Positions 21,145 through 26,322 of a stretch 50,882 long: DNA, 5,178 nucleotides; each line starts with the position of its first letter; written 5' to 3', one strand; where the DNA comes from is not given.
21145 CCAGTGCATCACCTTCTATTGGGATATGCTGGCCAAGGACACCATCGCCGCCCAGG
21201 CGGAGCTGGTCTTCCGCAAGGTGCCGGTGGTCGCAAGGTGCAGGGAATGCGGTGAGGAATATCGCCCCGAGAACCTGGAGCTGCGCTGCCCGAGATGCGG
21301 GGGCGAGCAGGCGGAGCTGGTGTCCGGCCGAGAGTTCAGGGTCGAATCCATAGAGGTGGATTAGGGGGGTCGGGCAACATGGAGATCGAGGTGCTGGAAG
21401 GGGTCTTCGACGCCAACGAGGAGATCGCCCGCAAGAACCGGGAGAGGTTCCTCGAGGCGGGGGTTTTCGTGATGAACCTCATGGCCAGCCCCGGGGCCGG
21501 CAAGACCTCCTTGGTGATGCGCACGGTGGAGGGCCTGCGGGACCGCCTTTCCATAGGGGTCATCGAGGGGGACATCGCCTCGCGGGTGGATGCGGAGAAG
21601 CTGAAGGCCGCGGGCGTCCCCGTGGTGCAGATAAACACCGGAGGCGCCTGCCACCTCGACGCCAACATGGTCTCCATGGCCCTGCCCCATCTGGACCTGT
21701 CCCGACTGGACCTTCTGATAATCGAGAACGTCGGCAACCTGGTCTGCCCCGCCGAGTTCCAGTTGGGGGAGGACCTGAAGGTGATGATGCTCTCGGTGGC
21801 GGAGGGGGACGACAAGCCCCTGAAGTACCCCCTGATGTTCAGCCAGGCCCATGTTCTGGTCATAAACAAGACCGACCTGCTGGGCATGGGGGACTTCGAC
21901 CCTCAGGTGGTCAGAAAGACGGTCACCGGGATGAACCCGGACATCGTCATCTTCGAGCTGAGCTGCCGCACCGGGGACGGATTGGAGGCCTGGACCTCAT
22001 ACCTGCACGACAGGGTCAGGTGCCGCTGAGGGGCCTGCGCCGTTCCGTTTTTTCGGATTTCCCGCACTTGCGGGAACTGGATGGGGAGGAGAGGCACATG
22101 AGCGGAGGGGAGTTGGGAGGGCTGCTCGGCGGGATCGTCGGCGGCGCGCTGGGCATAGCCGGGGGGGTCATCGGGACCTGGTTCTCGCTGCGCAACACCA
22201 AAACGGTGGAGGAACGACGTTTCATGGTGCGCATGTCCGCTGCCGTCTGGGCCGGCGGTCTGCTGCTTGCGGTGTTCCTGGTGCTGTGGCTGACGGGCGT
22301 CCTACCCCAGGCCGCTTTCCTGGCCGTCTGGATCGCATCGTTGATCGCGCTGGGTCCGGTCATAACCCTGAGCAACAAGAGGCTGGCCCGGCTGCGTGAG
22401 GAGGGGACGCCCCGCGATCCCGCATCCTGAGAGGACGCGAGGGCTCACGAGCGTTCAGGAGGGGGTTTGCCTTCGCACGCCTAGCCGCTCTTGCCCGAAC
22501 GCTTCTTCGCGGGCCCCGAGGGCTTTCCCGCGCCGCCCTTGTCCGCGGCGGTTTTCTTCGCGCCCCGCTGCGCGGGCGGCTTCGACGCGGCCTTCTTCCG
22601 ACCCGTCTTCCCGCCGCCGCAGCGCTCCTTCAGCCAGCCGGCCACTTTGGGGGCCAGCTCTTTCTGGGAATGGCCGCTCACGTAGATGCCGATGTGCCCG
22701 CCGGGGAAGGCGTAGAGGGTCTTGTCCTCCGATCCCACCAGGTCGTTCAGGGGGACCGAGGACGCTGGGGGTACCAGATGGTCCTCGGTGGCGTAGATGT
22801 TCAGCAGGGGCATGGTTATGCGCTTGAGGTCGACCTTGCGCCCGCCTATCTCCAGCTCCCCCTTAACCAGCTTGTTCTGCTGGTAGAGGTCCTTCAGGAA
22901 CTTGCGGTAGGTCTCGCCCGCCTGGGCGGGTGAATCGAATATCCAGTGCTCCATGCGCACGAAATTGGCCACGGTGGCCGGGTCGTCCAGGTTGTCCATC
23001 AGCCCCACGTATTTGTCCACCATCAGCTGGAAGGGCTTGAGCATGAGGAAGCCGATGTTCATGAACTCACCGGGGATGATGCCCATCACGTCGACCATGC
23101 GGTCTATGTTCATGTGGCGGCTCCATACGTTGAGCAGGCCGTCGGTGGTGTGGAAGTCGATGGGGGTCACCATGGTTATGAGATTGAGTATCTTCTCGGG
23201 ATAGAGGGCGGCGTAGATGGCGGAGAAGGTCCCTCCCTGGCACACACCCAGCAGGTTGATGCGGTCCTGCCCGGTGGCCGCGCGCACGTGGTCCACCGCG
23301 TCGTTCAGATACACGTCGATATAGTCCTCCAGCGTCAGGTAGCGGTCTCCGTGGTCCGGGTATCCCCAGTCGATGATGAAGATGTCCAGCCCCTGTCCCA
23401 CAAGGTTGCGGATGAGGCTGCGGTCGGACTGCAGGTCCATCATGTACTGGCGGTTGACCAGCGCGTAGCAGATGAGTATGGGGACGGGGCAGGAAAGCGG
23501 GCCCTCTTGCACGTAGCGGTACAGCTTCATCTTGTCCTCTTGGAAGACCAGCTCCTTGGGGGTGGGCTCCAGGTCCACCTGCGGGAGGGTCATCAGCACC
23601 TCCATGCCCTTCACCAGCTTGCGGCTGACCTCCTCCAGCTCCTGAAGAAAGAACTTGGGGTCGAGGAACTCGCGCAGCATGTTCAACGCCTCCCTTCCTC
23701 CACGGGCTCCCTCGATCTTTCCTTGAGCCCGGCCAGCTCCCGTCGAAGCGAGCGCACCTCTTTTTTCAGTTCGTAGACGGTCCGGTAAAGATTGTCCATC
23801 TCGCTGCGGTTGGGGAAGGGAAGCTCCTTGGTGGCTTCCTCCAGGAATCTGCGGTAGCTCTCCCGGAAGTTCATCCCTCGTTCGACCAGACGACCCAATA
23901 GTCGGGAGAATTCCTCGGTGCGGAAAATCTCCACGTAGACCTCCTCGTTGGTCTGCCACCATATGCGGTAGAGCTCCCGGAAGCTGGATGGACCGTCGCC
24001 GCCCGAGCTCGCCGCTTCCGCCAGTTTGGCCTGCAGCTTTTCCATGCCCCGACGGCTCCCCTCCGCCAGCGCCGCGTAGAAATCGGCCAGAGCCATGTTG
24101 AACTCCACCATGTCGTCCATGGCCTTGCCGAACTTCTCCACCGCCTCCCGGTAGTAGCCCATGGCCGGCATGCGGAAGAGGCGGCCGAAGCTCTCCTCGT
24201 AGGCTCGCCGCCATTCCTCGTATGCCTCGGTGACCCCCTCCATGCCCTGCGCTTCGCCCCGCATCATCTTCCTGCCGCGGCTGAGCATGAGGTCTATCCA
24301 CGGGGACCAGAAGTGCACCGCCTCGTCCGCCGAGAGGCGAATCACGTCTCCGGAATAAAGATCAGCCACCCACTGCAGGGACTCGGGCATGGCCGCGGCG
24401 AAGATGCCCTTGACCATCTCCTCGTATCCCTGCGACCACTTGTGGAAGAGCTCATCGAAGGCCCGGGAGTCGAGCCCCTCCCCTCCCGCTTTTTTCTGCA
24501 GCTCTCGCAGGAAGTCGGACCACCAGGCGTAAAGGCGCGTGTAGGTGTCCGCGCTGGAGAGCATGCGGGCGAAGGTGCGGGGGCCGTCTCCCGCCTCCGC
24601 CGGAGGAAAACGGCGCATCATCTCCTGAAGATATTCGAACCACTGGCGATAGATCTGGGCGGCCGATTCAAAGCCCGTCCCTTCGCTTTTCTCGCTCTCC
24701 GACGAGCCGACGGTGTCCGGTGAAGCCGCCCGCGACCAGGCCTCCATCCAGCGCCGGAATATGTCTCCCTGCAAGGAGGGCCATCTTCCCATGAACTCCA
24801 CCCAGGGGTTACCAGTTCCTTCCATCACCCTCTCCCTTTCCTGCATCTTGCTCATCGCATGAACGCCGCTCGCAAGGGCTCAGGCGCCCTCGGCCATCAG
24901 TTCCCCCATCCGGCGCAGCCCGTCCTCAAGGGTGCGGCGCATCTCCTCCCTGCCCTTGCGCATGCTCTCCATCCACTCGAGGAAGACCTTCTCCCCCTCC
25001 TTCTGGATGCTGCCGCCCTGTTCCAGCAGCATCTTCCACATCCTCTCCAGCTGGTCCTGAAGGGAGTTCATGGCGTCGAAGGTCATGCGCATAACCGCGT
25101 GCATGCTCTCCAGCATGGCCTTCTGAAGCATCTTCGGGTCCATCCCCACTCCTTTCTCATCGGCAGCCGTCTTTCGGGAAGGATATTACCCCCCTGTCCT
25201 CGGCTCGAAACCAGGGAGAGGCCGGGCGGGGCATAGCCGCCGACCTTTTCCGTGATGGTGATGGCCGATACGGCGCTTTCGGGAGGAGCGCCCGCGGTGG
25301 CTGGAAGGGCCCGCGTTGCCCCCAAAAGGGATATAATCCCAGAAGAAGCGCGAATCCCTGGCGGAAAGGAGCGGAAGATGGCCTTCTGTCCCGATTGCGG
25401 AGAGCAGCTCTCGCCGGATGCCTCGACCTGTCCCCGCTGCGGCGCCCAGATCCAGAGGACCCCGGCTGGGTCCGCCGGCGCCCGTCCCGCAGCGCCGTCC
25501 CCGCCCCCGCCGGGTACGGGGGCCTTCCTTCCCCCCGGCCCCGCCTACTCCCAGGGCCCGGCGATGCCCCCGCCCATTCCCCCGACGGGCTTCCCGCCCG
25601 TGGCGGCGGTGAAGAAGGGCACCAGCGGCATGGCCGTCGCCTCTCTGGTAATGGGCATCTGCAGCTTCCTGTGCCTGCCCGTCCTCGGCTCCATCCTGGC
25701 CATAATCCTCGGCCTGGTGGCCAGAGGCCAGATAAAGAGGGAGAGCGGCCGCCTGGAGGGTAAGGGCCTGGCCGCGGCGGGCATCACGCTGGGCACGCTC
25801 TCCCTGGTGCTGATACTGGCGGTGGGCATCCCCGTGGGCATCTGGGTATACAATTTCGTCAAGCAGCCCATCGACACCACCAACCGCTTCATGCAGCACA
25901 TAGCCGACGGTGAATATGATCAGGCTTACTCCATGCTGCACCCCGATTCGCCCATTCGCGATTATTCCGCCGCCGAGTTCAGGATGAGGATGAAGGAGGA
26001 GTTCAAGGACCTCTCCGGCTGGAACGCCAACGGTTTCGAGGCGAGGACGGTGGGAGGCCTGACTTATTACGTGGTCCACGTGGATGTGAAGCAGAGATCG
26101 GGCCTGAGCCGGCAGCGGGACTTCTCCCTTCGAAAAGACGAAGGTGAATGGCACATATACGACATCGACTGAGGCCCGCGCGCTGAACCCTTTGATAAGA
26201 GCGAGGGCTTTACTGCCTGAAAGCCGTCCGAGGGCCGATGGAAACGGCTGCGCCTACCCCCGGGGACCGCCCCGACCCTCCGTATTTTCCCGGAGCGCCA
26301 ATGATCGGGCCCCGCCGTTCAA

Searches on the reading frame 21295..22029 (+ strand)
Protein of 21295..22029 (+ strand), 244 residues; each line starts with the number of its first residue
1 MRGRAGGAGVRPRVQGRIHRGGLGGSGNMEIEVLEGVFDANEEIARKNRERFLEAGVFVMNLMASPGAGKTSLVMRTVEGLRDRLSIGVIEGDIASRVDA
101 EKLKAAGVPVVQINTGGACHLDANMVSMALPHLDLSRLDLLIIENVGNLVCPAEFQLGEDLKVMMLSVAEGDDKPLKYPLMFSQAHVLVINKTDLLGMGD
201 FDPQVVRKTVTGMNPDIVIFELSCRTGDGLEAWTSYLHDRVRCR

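Call 21: search_protein_families(library=pfam, proteins=[window:21295-22029:+], max_evalue=0.001)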
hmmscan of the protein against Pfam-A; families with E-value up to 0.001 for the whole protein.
window:21295-22029:+ (244 aa): 1 family
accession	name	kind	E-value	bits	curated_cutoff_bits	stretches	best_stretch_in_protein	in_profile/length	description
PF02492.25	cobW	-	3.1e-23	82.7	20.7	1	59-217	2-176/180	CobW/HypB/UreG, nucleotide-binding domain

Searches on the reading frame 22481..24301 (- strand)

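Call 21: search_protein_families(library=pfam, proteins=[window:22481-24301:-], max_evalue=0.001)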
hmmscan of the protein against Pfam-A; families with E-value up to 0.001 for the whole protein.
window:22481-24301:- (606 aa): 4 families
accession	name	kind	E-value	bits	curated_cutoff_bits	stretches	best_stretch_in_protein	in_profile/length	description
PF00561.26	Abhydrolase_1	-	5.8e-26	92.1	25.8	1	274-539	2-241/245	alpha/beta hydrolase fold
PF12146.15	Hydrolase_4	-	7.9e-08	32.3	27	0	492-535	187-230/239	Serine aminopeptidase, S33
PF11339.14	DUF3141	-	5.7e-06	25.7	29.7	1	350-548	145-360/582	Protein of unknown function (DUF3141)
PF07167.19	PhaC_N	-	1.6e-05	25.2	23.7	1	244-298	117-171/173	Poly-beta-hydroxybutyrate polymerase (PhaC) N-terminus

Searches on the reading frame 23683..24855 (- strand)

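Call 21: search_protein_families(library=pfam, proteins=[window:23683-24855:-], max_evalue=0.001)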
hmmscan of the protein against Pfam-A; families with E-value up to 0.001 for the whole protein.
window:23683-24855:- (390 aa): 1 family
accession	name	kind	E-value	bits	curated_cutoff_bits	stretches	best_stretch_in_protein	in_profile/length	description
PF09712.15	PHA_synth_III_E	-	1.5e-42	146.5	25.7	1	25-371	2-311/311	Poly(R)-hydroxyalkanoic acid synthase subunit (PHA_synth_III_E)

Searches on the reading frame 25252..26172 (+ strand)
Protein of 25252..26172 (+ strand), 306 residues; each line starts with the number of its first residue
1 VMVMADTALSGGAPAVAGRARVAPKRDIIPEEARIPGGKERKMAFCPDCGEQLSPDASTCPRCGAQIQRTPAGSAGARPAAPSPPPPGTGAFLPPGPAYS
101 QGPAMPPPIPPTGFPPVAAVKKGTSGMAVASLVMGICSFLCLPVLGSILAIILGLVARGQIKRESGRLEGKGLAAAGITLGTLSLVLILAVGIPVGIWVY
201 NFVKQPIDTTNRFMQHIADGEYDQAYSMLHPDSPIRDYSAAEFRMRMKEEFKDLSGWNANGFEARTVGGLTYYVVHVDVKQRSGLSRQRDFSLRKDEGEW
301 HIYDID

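Call 48: search_protein_families(library=pfam, proteins=[window:25252-26172:+], max_evalue=0.001)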
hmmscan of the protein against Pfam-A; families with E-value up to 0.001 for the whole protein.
window:25252-26172:+ (306 aa): 5 families
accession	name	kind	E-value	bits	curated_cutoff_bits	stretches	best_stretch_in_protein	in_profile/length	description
PF13828.11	DUF4190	-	1.6e-17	63.4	35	1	127-190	1-61/62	Domain of unknown function (DUF4190)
PF13240.11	Zn_Ribbon_1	-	2e-07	31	25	1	45-66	1-22/23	zinc-ribbon domain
PF13248.11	Zn_ribbon_3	-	6.8e-05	22.6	27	1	46-66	5-25/26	zinc-ribbon domain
PF12773.13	DZR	-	7.2e-05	23.3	27.3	1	45-65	14-32/45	Double zinc ribbon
PF12870.14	DUF4878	-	0.00049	20.8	24.1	0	205-302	7-111/112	Domain of unknown function (DUF4878)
